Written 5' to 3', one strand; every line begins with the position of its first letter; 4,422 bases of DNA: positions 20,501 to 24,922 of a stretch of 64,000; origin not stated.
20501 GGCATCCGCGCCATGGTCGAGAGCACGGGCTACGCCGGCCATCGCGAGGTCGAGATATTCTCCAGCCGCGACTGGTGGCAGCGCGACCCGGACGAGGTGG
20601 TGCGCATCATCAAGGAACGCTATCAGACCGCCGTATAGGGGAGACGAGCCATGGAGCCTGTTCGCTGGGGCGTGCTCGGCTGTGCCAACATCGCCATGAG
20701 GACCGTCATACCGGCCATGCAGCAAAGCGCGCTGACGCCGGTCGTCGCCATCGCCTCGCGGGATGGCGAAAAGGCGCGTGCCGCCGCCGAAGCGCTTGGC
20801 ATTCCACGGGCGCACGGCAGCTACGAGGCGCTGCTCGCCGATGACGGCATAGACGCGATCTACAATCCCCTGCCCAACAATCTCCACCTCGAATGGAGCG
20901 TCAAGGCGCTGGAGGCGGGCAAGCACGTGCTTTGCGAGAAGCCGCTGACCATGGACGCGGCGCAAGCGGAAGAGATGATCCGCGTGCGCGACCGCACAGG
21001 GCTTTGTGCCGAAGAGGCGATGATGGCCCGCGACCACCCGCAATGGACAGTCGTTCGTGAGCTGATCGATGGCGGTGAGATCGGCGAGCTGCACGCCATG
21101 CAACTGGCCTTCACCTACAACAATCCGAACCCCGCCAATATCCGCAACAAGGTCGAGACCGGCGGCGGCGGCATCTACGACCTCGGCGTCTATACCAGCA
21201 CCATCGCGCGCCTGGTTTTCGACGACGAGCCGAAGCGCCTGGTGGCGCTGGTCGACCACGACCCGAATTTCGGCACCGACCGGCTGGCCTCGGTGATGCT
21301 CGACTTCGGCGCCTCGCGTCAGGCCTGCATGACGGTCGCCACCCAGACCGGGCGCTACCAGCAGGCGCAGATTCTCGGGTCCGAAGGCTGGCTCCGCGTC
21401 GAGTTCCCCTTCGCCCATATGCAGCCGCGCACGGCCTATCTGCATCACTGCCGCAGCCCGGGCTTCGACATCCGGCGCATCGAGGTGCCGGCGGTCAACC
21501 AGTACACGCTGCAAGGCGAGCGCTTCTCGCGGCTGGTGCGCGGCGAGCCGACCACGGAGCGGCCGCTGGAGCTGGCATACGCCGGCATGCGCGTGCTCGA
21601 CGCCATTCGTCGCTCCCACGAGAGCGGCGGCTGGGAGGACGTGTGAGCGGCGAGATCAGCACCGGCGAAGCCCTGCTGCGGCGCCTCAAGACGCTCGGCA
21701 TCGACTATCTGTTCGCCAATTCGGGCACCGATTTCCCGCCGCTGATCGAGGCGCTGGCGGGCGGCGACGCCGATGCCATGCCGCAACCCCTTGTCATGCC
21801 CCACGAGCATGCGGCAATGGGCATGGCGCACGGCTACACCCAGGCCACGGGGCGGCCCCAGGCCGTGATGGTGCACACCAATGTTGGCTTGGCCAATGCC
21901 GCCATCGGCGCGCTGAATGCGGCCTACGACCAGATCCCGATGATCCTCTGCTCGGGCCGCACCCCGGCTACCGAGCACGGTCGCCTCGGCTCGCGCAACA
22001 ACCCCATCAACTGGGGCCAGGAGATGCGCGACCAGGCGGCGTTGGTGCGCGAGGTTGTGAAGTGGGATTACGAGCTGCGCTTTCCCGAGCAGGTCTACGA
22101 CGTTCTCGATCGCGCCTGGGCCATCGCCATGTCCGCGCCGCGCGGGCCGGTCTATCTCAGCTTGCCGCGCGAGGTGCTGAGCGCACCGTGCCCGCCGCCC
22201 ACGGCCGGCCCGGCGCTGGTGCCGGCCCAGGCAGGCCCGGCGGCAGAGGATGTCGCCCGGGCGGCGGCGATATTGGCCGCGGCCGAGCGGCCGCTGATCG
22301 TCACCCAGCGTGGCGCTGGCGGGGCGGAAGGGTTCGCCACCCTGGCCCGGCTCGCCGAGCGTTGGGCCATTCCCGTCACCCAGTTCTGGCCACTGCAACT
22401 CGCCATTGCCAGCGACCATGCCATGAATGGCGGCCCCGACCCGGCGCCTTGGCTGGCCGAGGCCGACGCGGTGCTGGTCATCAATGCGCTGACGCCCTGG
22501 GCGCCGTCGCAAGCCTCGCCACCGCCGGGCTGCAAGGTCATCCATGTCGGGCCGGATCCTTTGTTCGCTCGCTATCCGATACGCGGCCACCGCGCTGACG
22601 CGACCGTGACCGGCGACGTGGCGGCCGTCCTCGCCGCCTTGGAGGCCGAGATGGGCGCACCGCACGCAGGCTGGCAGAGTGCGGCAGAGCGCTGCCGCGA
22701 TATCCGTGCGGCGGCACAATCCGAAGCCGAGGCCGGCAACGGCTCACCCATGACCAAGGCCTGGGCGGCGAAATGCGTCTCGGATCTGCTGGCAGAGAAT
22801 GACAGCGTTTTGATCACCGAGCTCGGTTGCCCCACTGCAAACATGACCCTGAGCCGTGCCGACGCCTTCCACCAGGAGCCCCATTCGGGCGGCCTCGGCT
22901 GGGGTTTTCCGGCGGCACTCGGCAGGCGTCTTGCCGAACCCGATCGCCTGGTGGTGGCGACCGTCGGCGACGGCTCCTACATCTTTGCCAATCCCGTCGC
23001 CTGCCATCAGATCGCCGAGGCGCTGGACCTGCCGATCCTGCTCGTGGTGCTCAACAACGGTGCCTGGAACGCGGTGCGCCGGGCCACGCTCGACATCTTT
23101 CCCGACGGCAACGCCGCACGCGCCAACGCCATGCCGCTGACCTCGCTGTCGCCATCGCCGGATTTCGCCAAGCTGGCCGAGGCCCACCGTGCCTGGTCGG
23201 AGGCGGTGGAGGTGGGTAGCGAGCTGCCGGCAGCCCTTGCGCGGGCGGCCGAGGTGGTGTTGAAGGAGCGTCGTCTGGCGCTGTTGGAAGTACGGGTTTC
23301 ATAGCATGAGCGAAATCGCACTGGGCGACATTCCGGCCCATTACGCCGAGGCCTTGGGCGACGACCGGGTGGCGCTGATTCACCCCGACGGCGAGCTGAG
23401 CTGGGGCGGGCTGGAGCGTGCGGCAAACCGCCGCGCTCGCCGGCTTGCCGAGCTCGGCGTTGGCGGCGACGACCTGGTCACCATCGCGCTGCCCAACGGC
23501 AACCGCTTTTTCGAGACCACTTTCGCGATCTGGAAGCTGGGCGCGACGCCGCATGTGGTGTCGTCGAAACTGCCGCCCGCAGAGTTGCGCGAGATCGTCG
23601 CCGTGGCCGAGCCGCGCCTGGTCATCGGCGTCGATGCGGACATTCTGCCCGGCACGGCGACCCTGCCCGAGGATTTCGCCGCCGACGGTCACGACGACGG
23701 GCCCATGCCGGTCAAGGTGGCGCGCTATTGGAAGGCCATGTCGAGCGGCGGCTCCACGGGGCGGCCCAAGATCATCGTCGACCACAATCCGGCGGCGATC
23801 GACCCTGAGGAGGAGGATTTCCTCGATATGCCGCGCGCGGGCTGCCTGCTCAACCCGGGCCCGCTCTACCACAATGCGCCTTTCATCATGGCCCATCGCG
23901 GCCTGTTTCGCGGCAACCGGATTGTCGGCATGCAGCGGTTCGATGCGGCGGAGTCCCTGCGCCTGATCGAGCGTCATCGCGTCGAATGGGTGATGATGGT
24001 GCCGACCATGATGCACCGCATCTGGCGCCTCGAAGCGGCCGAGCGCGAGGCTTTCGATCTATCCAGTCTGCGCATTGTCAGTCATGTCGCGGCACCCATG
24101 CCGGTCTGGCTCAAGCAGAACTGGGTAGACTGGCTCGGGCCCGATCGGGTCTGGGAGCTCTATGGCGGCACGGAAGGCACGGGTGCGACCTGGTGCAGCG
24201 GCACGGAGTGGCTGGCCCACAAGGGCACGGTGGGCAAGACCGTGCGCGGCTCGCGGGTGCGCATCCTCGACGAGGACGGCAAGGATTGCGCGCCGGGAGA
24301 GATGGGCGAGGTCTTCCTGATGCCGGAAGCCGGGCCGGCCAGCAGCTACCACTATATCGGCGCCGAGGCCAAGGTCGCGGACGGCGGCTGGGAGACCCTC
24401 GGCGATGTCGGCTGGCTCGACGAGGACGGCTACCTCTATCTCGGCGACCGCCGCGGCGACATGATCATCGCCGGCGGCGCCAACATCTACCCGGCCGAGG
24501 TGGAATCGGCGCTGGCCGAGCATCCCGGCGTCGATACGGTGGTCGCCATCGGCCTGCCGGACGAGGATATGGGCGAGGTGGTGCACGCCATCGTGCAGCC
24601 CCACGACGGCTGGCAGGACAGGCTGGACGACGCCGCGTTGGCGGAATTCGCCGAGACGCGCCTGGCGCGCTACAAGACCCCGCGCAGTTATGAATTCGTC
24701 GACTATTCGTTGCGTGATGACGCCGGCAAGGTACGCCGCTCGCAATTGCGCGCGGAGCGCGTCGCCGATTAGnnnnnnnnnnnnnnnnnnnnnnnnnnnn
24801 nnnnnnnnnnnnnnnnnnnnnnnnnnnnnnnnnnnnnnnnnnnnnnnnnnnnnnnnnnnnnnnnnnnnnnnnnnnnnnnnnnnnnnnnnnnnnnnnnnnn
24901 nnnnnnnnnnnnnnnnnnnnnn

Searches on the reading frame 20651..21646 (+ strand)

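Call 48: search_protein_families(library=ncbifam, proteins=[window:20651-21646:+], max_evalue=0.00001)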
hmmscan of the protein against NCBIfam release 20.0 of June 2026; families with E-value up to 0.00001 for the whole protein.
window:20651-21646:+ (331 aa): 8 families
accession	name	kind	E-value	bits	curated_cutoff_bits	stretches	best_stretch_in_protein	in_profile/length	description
NF041392.1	XylDh_Gfo6_Halo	equivalog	2.3e-33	115.4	350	1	2-326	15-345/350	D-xylose 1-dehydrogenase Gfo6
TIGR04380.1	myo_inos_iolG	equivalog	1.7e-24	86.3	355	1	11-251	9-253/330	inositol 2-dehydrogenase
NF052479.1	LevoglcsnDh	equivalog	1.1e-18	67.1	650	1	32-188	39-200/386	levoglucosan dehydrogenase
NF008607.0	PRK11579.1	subfamily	6.9e-16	58.2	330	1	4-184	5-183/346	oxidoreductase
NF040723.1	UDP-GlcNAcDh_Arch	equivalog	2.6e-15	56.8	450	1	5-249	2-236/302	UDP-N-acetylglucosamine 3-dehydrogenase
NF052679.1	InsChiInosDhIolG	equivalog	6.9e-10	38.5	540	1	4-151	3-152/343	bifunctional inositol 2-dehydrogenase/D-chiro-inositol 1-dehydrogenase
NF007574.0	PRK10206.1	equivalog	7.6e-10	38.4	352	1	62-183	61-180/345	oxidoreductase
NF058563.1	BT_2159_fam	equivalog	1.9e-07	30.4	650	1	20-188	16-181/350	disaccharide 3-dehydrogenase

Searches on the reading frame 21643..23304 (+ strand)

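Call 48: search_protein_families(library=ncbifam, proteins=[window:21643-23304:+], max_evalue=0.00001)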
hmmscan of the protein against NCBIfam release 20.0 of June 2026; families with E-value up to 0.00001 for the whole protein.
window:21643-23304:+ (553 aa): 50 families (the best 25 are shown)
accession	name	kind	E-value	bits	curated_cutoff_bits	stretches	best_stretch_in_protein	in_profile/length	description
NF006203.0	PRK08327.1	equivalog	1.9e-198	660.6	456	1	4-552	8-568/571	thiamine pyrophosphate-requiring protein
NF006052.0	PRK08199.1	subfamily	2e-56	191.5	539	1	6-552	9-537/559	thiamine pyrophosphate protein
NF006122.0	PRK08266.1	subfamily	8e-51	173.1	571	1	5-552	4-524/543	hypothetical protein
NF005485.1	PRK07092.1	equivalog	1.7e-47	162.4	493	1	13-552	9-518/523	benzoylformate decarboxylase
NF005712.0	PRK07524.1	subfamily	1.6e-46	158.9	500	1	6-537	4-518/536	5-guanidino-2-oxopentanoate decarboxylase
TIGR00118.1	acolac_lg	equivalog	1.8e-42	145.6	538.35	1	6-552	2-534/557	biosynthetic-type acetolactate synthase large subunit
NF005713.0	PRK07525.1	subfamily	2.4e-38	131.9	620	2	5-265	6-251/592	sulfoacetaldehyde acetyltransferase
NF006524.0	PRK08978.1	equivalog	3.7e-35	121.2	738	1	9-550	5-522/548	acetolactate synthase 2 catalytic subunit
NF004516.0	PRK05858.1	equivalog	6.8e-34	117.3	587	1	5-537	11-524/548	acetolactate synthase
NF004919.0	PRK06276.1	equivalog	1.2e-33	116.4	866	1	7-536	3-526/582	acetolactate synthase large subunit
TIGR03457.1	sulphoacet_xsc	equivalog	5.8e-33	114.1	676.4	2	6-265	3-247/579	sulfoacetaldehyde acetyltransferase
NF004710.0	PRK06048.1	equivalog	5.9e-33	114.1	976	1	5-538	8-527/561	acetolactate synthase large subunit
NF058623.1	HdaclCoAlyACT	equivalog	2.4e-32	112.3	600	1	8-537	13-530/575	2-hydroxyacyl-CoA lyase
NF005936.0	PRK07979.1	equivalog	2.5e-32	111.9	1080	2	6-247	5-239/574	acetolactate synthase 3 large subunit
NF005760.0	PRK07586.1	equivalog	4.4e-32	111.7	363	2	8-242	4-225/514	acetolactate synthase large subunit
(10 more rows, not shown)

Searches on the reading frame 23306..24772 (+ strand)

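Call 48: search_protein_families(library=ncbifam, proteins=[window:23306-24772:+], max_evalue=0.00001)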
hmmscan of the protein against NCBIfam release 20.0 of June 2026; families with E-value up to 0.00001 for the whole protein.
window:23306-24772:+ (488 aa): 92 families (the best 25 are shown)
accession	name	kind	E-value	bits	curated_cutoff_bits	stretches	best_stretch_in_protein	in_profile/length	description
NF038344.1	bile_CoA_BaiB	exception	5.4e-99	331.9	650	1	30-486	46-502/504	bile acid--CoA ligase BaiB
NF009071.0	PRK12406.1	subfamily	5.9e-99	331.8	701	1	148-484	162-501/510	acyl-CoA synthetase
NF038341.1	ligase_FadD4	exception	7.5e-88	295.1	850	1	114-481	130-500/506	fatty-acid--CoA ligase FadD4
NF004837.0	PRK06187.1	subfamily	1.8e-78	264.1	476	2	147-484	178-521/531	long-chain-fatty-acid--CoA ligase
NF009929.0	PRK13390.1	equivalog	7e-76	255.6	951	1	167-482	184-501/501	acyl-CoA synthetase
NF005859.1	PRK07788.1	exception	1.3e-62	212.1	875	2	147-483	224-556/560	long-chain-fatty-acid--CoA ligase FadD2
NF005801.1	PRK07656.1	equivalog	8.5e-57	192.9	657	1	148-482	173-500/500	FadD3 family acyl-CoA ligase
NF005676.0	PRK07470.1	equivalog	1.5e-56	192.1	774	2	207-484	249-528/544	acyl-CoA synthetase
NF005863.0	PRK07798.1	subfamily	1.2e-55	189.1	543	2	182-476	224-522/540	acyl-CoA synthetase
NF002966.0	PRK03640.1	equivalog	1.6e-54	185.3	556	1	17-484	14-479/483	o-succinylbenzoate--CoA ligase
NF052580.1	Str24CoAsynCasG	equivalog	1.6e-54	185.2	750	1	175-482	238-547/548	steroid-24-oyl-CoA synthetase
NF006182.0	PRK08316.1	subfamily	3e-54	184.4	663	2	175-484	209-516/523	fatty acyl-CoA synthetase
NF005714.0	PRK07529.1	subfamily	5e-52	177.1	632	1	145-487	224-578/640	acyl-CoA synthetase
NF004114.0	PRK05605.1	equivalog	1.9e-51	175.1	766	1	186-484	272-568/575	long-chain-fatty-acid--CoA ligase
NF005857.1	PRK07786.1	exception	5.3e-51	173.7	733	2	186-483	216-510/513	fatty-acid--CoA ligase FadD5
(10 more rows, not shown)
